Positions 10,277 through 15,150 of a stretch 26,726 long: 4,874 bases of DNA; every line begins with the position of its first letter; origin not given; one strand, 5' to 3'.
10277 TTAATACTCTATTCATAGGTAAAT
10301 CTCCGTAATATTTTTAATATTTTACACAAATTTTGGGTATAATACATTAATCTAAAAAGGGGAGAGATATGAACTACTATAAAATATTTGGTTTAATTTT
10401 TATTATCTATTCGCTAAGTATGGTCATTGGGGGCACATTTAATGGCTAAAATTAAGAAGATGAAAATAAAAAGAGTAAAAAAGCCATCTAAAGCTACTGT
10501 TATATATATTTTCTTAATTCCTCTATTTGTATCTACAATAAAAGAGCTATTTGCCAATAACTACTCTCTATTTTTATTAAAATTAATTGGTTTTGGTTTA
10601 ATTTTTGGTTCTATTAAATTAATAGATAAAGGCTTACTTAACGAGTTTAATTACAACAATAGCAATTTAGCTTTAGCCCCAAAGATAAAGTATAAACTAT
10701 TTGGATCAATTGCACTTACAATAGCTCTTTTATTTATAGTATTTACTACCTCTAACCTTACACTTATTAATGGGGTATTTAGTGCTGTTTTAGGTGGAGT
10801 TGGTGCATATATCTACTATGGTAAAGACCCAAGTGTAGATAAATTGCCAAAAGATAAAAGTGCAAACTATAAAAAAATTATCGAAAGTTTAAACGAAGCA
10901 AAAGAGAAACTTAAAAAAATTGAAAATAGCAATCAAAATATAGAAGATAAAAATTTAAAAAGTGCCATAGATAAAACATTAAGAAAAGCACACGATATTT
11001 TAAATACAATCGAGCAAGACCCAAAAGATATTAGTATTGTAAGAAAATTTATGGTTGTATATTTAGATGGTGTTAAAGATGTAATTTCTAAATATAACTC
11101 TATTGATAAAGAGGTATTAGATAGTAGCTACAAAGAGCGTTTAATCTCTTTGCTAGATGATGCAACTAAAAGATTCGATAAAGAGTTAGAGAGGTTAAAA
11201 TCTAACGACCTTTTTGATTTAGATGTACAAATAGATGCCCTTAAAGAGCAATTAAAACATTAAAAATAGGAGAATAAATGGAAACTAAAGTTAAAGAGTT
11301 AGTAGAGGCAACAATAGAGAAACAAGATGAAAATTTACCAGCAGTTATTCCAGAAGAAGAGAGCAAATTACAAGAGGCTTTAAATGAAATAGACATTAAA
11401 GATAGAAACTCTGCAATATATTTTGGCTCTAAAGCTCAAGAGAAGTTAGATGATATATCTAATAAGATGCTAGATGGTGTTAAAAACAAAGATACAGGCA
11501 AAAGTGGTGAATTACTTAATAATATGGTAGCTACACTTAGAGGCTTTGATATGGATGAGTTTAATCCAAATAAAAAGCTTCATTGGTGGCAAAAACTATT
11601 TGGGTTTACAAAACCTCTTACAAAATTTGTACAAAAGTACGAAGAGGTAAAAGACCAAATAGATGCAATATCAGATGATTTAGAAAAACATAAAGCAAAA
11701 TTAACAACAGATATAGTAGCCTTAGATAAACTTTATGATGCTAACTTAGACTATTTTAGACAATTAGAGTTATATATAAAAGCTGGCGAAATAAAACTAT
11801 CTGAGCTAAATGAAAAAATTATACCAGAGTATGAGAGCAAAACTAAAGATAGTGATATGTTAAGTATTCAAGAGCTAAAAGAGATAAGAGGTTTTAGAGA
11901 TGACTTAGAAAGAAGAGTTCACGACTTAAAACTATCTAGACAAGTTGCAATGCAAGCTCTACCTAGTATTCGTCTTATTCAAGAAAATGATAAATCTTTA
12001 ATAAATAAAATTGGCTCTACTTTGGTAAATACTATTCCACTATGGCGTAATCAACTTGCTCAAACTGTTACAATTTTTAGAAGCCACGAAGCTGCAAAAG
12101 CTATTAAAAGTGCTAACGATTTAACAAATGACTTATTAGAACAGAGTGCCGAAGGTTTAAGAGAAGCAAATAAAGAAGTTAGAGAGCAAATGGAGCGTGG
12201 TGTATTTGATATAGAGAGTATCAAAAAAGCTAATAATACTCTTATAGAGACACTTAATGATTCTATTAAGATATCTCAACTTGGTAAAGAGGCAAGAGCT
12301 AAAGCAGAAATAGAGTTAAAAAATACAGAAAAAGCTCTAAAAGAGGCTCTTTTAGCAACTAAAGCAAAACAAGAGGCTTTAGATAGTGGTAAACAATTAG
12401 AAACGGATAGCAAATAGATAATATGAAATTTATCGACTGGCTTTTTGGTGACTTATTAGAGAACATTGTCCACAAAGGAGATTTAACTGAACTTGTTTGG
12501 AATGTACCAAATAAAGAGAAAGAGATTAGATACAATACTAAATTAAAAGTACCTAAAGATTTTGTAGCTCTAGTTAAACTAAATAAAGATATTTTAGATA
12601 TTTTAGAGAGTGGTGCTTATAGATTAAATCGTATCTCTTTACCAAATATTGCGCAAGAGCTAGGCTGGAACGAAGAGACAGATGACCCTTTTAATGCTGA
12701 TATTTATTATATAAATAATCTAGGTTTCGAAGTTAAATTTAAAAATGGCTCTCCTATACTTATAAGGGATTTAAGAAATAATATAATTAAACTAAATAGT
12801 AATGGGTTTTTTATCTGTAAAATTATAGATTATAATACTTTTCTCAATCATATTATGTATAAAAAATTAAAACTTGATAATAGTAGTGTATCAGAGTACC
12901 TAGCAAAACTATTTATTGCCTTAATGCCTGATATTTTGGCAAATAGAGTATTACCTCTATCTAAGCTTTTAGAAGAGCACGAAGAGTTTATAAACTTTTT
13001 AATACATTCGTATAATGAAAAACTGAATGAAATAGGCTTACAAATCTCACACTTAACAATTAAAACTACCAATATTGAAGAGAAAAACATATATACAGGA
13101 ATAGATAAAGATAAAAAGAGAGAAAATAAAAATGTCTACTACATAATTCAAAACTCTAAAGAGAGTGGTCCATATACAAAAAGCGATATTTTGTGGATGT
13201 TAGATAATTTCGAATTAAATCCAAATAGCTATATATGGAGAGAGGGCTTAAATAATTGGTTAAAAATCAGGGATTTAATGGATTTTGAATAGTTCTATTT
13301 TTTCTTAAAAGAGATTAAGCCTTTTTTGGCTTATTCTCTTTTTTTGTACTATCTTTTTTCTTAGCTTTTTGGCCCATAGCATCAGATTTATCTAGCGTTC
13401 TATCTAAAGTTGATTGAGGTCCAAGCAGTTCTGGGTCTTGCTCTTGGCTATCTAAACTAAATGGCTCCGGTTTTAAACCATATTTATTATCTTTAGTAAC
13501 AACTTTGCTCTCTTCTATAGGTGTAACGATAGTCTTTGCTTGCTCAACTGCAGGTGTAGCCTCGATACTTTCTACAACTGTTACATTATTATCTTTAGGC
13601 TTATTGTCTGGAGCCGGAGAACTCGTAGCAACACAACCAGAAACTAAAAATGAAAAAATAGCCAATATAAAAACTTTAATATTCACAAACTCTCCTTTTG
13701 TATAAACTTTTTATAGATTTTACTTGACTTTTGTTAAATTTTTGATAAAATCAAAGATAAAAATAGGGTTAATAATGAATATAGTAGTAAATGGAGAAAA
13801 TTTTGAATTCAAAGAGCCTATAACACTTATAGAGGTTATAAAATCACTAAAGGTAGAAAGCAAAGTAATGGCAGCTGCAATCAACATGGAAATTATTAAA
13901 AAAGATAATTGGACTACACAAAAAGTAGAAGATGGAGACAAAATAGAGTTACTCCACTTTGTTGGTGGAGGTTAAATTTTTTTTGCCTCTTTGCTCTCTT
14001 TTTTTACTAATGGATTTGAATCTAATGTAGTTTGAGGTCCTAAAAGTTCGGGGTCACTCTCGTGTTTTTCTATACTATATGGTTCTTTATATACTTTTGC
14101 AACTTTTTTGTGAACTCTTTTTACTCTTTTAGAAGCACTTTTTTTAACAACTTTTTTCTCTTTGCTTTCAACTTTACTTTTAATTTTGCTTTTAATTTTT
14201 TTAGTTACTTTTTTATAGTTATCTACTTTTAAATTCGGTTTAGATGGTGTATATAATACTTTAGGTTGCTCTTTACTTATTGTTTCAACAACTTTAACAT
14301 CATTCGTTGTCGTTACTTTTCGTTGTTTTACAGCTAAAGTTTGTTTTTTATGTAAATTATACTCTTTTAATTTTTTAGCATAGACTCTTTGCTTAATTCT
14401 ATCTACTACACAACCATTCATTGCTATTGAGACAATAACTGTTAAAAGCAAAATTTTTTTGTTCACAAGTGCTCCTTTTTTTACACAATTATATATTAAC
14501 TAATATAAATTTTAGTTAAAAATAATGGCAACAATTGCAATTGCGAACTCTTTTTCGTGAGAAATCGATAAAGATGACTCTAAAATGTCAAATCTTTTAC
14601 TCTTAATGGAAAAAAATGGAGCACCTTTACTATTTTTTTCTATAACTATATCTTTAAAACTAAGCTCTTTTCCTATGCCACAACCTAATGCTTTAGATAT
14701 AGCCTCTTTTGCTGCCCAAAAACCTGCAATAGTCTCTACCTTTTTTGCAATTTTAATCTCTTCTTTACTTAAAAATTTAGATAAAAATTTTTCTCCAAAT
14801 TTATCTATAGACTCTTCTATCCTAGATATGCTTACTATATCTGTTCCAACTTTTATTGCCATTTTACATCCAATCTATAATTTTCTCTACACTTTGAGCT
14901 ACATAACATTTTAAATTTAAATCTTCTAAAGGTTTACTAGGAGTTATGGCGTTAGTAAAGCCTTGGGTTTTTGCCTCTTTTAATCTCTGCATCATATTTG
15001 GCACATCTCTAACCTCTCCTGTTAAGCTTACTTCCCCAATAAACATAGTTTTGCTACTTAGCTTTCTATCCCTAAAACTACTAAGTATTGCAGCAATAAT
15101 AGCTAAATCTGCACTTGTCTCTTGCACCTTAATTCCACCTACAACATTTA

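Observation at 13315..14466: Twin disordered lipoproteins sharing a 22-aa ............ motif, with thiS sandwiched antisense between them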

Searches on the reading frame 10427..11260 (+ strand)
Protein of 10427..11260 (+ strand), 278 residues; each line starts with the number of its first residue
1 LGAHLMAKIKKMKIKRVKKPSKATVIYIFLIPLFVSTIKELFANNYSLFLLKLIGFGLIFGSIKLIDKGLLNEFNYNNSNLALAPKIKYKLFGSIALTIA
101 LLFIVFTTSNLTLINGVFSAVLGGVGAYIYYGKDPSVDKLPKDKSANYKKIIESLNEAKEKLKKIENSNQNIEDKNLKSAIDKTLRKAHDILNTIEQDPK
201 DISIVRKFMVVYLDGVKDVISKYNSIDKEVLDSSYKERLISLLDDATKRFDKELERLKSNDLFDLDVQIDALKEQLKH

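Call 7: search_protein_families(library=pfam, proteins=[window:10427-11260:+], max_evalue=1)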
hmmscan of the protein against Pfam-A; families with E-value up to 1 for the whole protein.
window:10427-11260:+ (278 aa): 5 families
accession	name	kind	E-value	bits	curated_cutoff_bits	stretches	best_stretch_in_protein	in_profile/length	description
PF10112.14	Halogen_Hydrol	-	4.3e-26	92.5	29.8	1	93-271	3-190/191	5-bromo-4-chloroindolyl phosphate hydrolysis protein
PF02520.22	ANIS5_cation-bd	-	0.023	15.2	29.3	1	143-195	50-101/109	SXP/RAL-2 family protein Ani s 5-like, metal-binding domain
PF24760.1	TPR_IF140_C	-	0.059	14.2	27.4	1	143-200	16-75/124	IF140 C-terminal TPR domain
PF08771.16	FRB_dom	-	0.12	13.1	24.7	0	145-204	27-83/99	FKBP12-rapamycin binding domain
PF23921.1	DUF7260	-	0.19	11.5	27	1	153-198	140-185/242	Domain of unknown function (DUF7260)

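Call 8: search_protein_families(library=ncbifam, proteins=[window:10427-11260:+], max_evalue=1)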
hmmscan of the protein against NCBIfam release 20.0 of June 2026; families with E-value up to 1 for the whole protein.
window:10427-11260:+ (278 aa): 5 families
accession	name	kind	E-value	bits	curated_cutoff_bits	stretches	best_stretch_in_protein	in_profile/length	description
NF049994.1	slr1306_fam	domain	0.0061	15.2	490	1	91-183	4-99/470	slr1306 family protein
NF002782.0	PRK02901.1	equivalog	0.062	12.3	288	1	174-227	183-233/328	o-succinylbenzoate synthase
TIGR01927.1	menC_gam_Gplu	equivalog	0.12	11.6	130.55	1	162-237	192-267/307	o-succinylbenzoate synthase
NF003049.0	PRK03963.1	equivalog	0.2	11.4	225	1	149-275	17-144/198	V-type ATP synthase subunit E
NF038155.1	lanthi_I_FDLD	domain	0.28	12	20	1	261-269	1-9/34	FDLD family class I lanthipeptide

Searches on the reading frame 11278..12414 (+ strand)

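Call 7: search_protein_families(library=pfam, proteins=[window:11278-12414:+], max_evalue=1)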
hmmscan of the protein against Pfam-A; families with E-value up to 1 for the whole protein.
window:11278-12414:+ (379 aa): 7 families
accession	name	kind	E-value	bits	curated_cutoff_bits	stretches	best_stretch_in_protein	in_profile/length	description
PF05816.16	TelA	-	4.5e-106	355.1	30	1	33-359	3-331/332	Toxic anion resistance protein (TelA)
PF22793.1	DUF7013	-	0.013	16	27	1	318-362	82-126/158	Domain of unknown function (DUF7013)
PF06148.17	COG2_N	-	0.041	14.4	24.3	0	116-149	17-49/75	COG2 N-terminal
PF07889.17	DUF1664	-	0.11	13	34.6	1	120-167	42-89/124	Protein of unknown function (DUF1664)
PF09943.14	DUF2175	-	0.59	10.9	25.1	1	118-147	68-97/98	Uncharacterized protein conserved in archaea (DUF2175)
PF24611.2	Spectrin_Anc-1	-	0.69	10.6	33.2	0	278-337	18-77/115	Nuclear anchorage protein 1, spectrin-like repeat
PF07560.16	DUF1539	-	0.99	9.9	23.8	0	284-369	9-91/126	Domain of Unknown Function (DUF1539)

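Call 8: search_protein_families(library=ncbifam, proteins=[window:11278-12414:+], max_evalue=1)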
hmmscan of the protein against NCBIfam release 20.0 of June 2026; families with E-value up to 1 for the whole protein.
window:11278-12414:+ (379 aa): 2 families
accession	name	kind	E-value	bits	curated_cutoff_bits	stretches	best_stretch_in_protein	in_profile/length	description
TIGR00117.1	acnB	equivalog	0.039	11.7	1287.2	1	219-355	81-215/844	bifunctional aconitate hydratase 2/2-methylisocitrate dehydratase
NF045650.1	CD1247_Nterm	equivalog_domain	0.36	11.5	30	1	64-136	11-63/70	CD1247 N-terminal domain-containing protein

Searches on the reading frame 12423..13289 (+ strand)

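Call 7: search_protein_families(library=pfam, proteins=[window:12423-13289:+], max_evalue=1)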
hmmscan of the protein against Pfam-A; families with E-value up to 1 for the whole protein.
window:12423-13289:+ (289 aa): 4 families
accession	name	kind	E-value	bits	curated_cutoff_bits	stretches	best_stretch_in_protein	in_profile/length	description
PF13421.11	Band_7_1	-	1.4e-25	90.6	24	1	25-220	1-197/211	SPFH domain-Band 7 family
PF14237.11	GYF_2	-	1.3e-11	44.5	25.8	1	239-286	1-48/50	GYF domain 2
PF01145.31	Band_7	-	0.2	12.1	23.6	1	177-246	106-174/176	SPFH domain / Band 7 family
PF08191.17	LRR_adjacent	-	0.28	11.9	21.8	0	247-264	11-28/57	LRR adjacent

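Call 8: search_protein_families(library=ncbifam, proteins=[window:12423-13289:+], max_evalue=1)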
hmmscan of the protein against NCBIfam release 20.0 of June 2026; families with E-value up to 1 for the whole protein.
window:12423-13289:+ (289 aa): 2 families
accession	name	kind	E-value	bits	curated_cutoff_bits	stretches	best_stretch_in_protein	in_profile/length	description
NF033761.1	gliding_GltJ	equivalog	0.0021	17.2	450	1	229-283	140-194/671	adventurous gliding motility protein GltJ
TIGR04425.1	P_lya_rel_AroB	hypoth_equivalog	0.005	15.9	400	1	194-247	271-324/348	AroB-related putative sugar phosphate phospholyase (cyclizing)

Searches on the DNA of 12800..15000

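Call 24: search_rna_families(source=window, start=12800, end=15000, threshold=evalue, max_evalue=1)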
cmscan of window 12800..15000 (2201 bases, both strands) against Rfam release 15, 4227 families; matches with E-value up to 1: 5.
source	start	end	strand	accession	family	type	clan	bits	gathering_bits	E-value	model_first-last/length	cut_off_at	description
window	14517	14598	+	RF01603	snoR29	Gene; snRNA; snoRNA; CD-box;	-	27.2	50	0.49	1-84/84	no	small nucleolar RNA snoR29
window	13917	14007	-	RF03896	MIR2275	Gene; miRNA;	-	26.5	60.5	0.043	1-95/95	no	MIR2275 microRNA precursor family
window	14909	14987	-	RF02699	Avashort_thermometer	Cis-reg; thermoregulator;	-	20.4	88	0.8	1-59/59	no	Avashort 5' UTR thermometer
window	13923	13965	-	RF03189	mir-1175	Gene; miRNA;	-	19.1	51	0.46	1-72/72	no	mir-1175 microRNA precursor family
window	13918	14005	-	RF00690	MIR408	Gene; miRNA;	-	17.4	64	0.63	1-126/126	no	MIR408 microRNA precursor family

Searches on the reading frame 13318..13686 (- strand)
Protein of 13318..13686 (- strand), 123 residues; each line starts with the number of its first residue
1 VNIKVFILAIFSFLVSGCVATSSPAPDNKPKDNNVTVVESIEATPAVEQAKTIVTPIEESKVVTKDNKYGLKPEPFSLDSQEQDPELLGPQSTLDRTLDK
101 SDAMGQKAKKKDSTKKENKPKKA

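Call 7: search_protein_families(library=pfam, proteins=[window:13318-13686:-], max_evalue=1)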
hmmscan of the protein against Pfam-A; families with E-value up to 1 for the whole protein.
window:13318-13686:- (123 aa): 0 families

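Call 8: search_protein_families(library=ncbifam, proteins=[window:13318-13686:-], max_evalue=1)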
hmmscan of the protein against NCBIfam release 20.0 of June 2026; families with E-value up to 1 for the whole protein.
window:13318-13686:- (123 aa): 0 families

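Call 11: find_homologous_proteins(query=window:13318-13686:-, max_evalue=0.01)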
Query window:13318-13686:- (123 aa): 12 proteins with E <= 0.01 among 17 candidates. Only proteins of 67 to 216 residues were searched: fused or split forms outside these lengths cannot appear, so this answer is no evidence that the protein stands alone or is whole; lengths 'longer' or 'shorter' looks for them.
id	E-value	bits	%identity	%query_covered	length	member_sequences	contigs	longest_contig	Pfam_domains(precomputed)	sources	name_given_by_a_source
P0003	2.3e-70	252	99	100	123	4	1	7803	-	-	-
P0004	3.3e-22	96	47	93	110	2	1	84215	-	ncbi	-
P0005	1.9e-21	94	51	81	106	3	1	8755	-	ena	-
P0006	1.0e-19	88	54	81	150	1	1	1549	-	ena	-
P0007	2.3e-16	78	40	93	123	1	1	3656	-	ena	-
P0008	4.1e-16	77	49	90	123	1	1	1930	-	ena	-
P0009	3.2e-12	64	41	83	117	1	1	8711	-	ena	-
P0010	3.3e-11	61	43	83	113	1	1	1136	-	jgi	-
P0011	7.0e-8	50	38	81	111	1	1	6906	-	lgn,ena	-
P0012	8.3e-8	50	39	86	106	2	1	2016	-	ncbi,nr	ncbi:MAG TPA: hypothetical protein ENK87_01310 [Nitratifractor sp.]|nr:hypothetical protein [Nitrati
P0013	1.4e-6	46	61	36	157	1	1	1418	-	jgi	jgi:spore germination protein YaaH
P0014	8.0e-6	44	49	48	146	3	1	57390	-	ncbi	-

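Call 18: find_encoding_contigs(protein=P0004, flank=6000, max_places=3)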
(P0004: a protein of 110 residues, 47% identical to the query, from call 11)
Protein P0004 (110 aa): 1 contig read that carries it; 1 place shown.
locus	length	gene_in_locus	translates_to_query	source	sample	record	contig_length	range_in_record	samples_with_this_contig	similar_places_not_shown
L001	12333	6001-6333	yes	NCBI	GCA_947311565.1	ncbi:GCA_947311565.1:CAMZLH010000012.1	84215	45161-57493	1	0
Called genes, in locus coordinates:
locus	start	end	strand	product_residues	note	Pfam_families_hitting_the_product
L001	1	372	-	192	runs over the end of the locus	PF01812:5-FTHF_cyc-lig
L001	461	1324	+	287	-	PF13207:AAA_17 (faint), PF13604:AAA_30 (weak), PF00005:ABC_tran (weak), PF00448:SRP54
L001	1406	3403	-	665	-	PF00072:Response_reg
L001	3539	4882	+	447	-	PF18073:Zn_ribbon_LapB, PF13481:AAA_25, PF03796:DnaB_C (weak), PF06745:ATPase, PF13541:ChlI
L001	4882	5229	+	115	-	PF01648:ACPS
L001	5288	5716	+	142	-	-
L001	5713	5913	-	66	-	PF02597:ThiS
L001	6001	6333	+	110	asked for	-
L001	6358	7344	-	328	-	PF00850:Hist_deacetyl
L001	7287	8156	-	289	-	PF13421:Band_7_1, PF14237:GYF_2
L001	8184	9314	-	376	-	PF05816:TelA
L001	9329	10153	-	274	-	PF10112:Halogen_Hydrol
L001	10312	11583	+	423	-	PF01546:Peptidase_M20 (weak), PF05343:Peptidase_M42 (faint)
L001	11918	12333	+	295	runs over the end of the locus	PF08878:HamA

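Call 20: find_encoding_contigs(protein=P0014, flank=6000, max_places=3)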
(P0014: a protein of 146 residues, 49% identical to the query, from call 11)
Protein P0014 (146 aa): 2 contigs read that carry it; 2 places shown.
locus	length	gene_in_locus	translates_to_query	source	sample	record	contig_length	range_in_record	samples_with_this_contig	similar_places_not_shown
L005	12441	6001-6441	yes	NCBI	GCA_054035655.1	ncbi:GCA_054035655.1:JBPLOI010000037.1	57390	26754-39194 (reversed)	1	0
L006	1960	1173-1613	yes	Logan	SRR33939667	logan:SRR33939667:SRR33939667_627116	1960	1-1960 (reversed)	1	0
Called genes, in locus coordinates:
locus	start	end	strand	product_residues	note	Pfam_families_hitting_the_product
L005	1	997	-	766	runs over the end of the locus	PF04879:Molybdop_Fe4S4, PF00384:Molybdopterin, PF01568:Molydop_binding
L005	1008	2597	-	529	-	PF12838:Fer4_7 (faint), PF13187:Fer4_9 (faint), PF13237:Fer4_10 (faint), PF13247:Fer4_11, PF04976:DmsC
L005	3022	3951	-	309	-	-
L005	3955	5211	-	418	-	PF03435:Sacchrp_dh_NADP, PF16653:Sacchrp_dh_C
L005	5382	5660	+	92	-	PF13308:YARHG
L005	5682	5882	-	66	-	PF02597:ThiS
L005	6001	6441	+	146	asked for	-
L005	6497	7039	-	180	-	PF00156:Pribosyltran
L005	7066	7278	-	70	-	-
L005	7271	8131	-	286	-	PF00316:FBPase, PF18913:FBPase_C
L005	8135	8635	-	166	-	PF03205:MobB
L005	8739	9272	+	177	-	-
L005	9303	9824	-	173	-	PF00719:Pyrophosphatase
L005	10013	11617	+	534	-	PF00005:ABC_tran, PF02463:SMC_N (faint), PF03193:RsgA_GTPase (faint), PF13555:AAA_29 (faint), PF01926:MMR_HSR1 (faint), PF13304:AAA_21 (faint), PF12848:ABC_tran_Xtn, PF00005:ABC_tran, +1 more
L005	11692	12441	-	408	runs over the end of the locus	PF06689:zf-C4_ClpX, PF00493:MCM (weak), PF05496:RuvB_N (weak), PF01078:Mg_chelatase (faint), PF00004:AAA, PF07724:AAA_2, PF07728:AAA_5 (faint), PF10431:ClpB_D2-small, +1 more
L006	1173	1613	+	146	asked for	-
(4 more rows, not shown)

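Call 31: search_protein_families(library=pfam, proteins=[P0014], max_evalue=1)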
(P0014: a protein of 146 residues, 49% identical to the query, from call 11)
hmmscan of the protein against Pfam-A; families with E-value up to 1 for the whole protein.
P0014 (146 aa): 1 family
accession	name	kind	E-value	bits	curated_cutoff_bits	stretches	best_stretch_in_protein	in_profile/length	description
PF08139.17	LPAM_1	-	0.24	12.3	20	1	8-23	3-18/18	Prokaryotic membrane lipoprotein lipid attachment site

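Call 32: search_protein_families(library=ncbifam, proteins=[P0014], max_evalue=1)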
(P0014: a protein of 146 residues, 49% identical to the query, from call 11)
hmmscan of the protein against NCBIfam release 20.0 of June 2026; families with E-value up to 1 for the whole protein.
P0014 (146 aa): 1 family
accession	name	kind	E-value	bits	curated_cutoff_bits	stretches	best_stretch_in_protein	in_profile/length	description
NF038215.1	acineto_lipo_PV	hypoth_equivalog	0.0092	15.7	33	1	8-29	4-27/55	NF038215 family lipoprotein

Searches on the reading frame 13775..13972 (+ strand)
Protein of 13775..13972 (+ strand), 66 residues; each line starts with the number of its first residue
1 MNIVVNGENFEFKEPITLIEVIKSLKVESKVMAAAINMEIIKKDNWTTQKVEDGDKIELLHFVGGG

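Call 7: search_protein_families(library=pfam, proteins=[window:13775-13972:+], max_evalue=1)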
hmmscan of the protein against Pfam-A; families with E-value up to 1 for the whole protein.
window:13775-13972:+ (66 aa): 2 families
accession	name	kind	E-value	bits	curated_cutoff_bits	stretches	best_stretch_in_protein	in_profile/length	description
PF02597.26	ThiS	-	8.7e-15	55.5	22.5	1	4-66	2-76/76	ThiS family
PF14453.12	ThiS-like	-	0.009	16.5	26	1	1-31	1-31/57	ThiS-like ubiquitin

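Call 8: search_protein_families(library=ncbifam, proteins=[window:13775-13972:+], max_evalue=1)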
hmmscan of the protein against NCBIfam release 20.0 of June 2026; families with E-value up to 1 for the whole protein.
window:13775-13972:+ (66 aa): 3 families
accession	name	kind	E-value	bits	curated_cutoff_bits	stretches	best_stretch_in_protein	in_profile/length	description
TIGR01683.1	thiS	equivalog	1.1e-20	73.7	37.45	1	3-66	1-64/64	sulfur carrier protein ThiS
TIGR01687.1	moaD_arch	subfamily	0.056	13.9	49.5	1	32-66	56-88/88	MoaD family protein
NF050801.1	ProtGlycPglB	equivalog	0.13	10.7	1300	1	12-61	609-660/713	undecaprenyl-diphosphooligosaccharide--protein glycotransferase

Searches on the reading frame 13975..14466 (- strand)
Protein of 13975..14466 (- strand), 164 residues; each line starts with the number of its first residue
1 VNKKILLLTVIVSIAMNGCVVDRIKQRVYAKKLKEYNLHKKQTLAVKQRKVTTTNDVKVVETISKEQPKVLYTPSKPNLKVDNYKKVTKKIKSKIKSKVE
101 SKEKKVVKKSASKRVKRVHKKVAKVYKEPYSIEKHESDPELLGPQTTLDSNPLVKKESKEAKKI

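Call 7: search_protein_families(library=pfam, proteins=[window:13975-14466:-], max_evalue=1)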
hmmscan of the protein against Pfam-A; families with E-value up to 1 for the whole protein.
window:13975-14466:- (164 aa): 1 family
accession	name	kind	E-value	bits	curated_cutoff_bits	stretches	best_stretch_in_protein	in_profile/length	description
PF04315.17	EpmC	-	0.056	13.6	23.8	1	78-133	105-158/162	Elongation factor P hydroxylase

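Call 8: search_protein_families(library=ncbifam, proteins=[window:13975-14466:-], max_evalue=1)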
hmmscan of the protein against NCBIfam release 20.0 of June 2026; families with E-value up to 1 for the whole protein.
window:13975-14466:- (164 aa): 3 families
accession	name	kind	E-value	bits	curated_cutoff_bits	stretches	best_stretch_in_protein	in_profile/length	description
NF004878.0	PRK06241.1-3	subfamily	0.046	11.8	945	1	28-128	401-500/891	phosphoenolpyruvate synthase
NF007152.0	PRK09586.1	equivalog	0.091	11.9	516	1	38-127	35-125/477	PTS N-acetylmuramic acid transporter subunit IIBC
NF040691.1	MtrAB_MtrB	equivalog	0.096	11.7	450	1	5-131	13-142/507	MtrAB system histidine kinase MtrB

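Call 16: find_homologous_proteins(query=window:13975-14466:-, max_evalue=0.01)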
Query window:13975-14466:- (164 aa): 16 proteins with E <= 0.01 among 276 candidates. Only proteins of 90 to 287 residues were searched: fused or split forms outside these lengths cannot appear, so this answer is no evidence that the protein stands alone or is whole; lengths 'longer' or 'shorter' looks for them.
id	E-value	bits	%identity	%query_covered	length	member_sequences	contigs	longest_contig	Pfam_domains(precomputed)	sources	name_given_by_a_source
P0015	2.8e-89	314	99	100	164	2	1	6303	-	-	-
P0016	7.1e-31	125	52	94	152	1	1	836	-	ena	-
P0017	2.7e-20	91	41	90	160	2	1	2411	-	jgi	-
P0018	4.0e-18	84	42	91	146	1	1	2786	-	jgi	-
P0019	9.5e-18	83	40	90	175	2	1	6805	-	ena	-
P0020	1.8e-17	82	41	90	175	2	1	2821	-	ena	-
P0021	2.2e-17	81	40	97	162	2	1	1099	-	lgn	-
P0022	3.9e-17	81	43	91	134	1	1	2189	-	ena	-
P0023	3.3e-16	78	40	90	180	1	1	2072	-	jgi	-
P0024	8.9e-16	76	46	90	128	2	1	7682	-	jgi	jgi:hypothetical protein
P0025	2.6e-15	75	40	86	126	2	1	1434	-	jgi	jgi:PBP1b-binding outer membrane lipoprotein LpoB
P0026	7.4e-15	73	36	96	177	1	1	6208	-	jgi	-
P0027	1.0e-13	69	42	91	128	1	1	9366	-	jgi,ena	-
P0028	4.7e-13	67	35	97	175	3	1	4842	-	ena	-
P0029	1.1e-11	63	39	88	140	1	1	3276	-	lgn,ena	-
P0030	4.7e-3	35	79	17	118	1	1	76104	-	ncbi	-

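Call 19: find_encoding_contigs(protein=P0030, flank=6000, max_places=3)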
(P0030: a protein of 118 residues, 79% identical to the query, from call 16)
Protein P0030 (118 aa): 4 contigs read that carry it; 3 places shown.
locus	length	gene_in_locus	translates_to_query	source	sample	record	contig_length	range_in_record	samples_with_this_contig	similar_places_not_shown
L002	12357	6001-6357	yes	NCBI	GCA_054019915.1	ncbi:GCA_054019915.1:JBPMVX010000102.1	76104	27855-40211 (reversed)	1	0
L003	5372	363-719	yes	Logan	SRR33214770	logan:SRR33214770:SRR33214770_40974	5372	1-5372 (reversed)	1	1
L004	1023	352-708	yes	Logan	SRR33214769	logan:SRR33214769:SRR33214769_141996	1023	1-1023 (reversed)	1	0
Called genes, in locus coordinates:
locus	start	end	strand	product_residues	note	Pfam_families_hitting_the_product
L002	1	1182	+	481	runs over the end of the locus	PF07655:Secretin_N_2, PF00263:Secretin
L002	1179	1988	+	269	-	PF00931:NB-ARC (faint), PF09848:SLFN-g3_helicase (weak), PF13401:AAA_22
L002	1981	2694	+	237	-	PF12895:ANAPC3 (weak)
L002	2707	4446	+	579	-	PF05157:MshEN, PF00437:T2SSE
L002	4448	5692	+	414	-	PF00482:T2SSF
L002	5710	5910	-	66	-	PF02597:ThiS, PF14453:ThiS-like (faint)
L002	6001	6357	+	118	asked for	-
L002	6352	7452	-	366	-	-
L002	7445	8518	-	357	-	PF13421:Band_7_1, PF01145:Band_7, PF14237:GYF_2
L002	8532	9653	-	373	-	PF05816:TelA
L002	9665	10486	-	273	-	PF10112:Halogen_Hydrol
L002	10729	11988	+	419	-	PF04389:Peptidase_M28 (weak), PF05343:Peptidase_M42 (faint), PF01546:Peptidase_M20, PF07687:M20_dimer (faint)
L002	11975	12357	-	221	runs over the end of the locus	PF00730:HhH-GPD, PF00633:HHH (weak)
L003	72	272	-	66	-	PF02597:ThiS, PF14453:ThiS-like (faint)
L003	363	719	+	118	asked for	-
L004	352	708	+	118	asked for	-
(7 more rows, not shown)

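Call 74: predict_structure(alignment_id=A4)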
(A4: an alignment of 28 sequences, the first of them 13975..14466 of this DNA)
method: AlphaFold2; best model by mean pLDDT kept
length: 164 residues; sequences in the alignment: 28
mean_pLDDT: 70.0   pTM: 0.25
mean pLDDT of the five models: 70.0, 69.1, 68.5, 68.3, 66.1
residues with pLDDT >= 90: 24; 70-90: 45; 50-70: 93; < 50: 2
segments of 3 or more residues with pLDDT < 50: none
pLDDT, mean of each block of 10 residues (from residue 1): 91 84 92 93 65 53 65 80 60 56 62 67 74 61 62 61 51
secondary structure, 60 per line:
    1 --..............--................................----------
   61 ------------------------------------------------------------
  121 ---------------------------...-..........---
elements in order: H3-16 H19-50 H152-161
